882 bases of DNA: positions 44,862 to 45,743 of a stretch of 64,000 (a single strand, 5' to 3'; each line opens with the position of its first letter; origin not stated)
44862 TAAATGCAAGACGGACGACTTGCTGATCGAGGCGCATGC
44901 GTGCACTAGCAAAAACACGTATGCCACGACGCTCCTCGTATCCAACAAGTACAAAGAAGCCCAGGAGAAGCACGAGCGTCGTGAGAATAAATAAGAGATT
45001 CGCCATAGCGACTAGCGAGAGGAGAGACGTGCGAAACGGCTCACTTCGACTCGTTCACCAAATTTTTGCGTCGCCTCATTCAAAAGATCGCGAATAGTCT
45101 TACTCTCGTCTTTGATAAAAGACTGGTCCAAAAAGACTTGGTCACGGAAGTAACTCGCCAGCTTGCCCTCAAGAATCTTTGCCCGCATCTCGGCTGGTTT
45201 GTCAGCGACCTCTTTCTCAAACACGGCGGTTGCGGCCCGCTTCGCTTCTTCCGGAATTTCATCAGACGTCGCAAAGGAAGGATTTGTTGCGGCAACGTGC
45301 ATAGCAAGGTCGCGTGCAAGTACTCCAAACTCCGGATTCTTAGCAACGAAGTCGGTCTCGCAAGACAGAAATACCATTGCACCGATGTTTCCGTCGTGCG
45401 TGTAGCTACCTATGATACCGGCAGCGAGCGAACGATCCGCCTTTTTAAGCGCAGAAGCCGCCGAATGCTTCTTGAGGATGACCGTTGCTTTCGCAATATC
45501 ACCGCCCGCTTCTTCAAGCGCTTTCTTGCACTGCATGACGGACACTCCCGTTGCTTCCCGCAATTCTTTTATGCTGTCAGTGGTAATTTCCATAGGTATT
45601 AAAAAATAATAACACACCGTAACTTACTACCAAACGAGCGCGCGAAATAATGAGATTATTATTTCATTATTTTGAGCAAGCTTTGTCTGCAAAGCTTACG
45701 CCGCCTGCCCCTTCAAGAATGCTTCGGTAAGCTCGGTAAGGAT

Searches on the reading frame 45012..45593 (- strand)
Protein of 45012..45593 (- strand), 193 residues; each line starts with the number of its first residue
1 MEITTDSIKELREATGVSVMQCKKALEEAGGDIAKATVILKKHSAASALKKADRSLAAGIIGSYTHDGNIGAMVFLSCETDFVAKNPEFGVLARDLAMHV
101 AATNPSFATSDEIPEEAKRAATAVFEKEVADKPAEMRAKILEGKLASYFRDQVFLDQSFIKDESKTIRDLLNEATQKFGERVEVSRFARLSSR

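Call 97: search_protein_families(library=pfam, proteins=[window:45012-45593:-], max_evalue=0.001)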
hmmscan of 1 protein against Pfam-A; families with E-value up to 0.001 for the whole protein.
window:45012-45593:- (193 aa): 3 families
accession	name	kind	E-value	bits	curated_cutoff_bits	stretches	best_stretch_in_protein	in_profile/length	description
PF00889.24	EF_TS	-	6.6e-28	98.1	27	1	57-190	78-200/204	Elongation factor TS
PF25025.1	EF-Ts_N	-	1.7e-05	25.2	33.2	1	6-43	15-53/60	Elongation factor Ts, mitochondrial, N-terminal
PF24767.1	UBA_At5g58720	-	0.00024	21.3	27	0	10-42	9-42/44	At5g58720 UBA-like domain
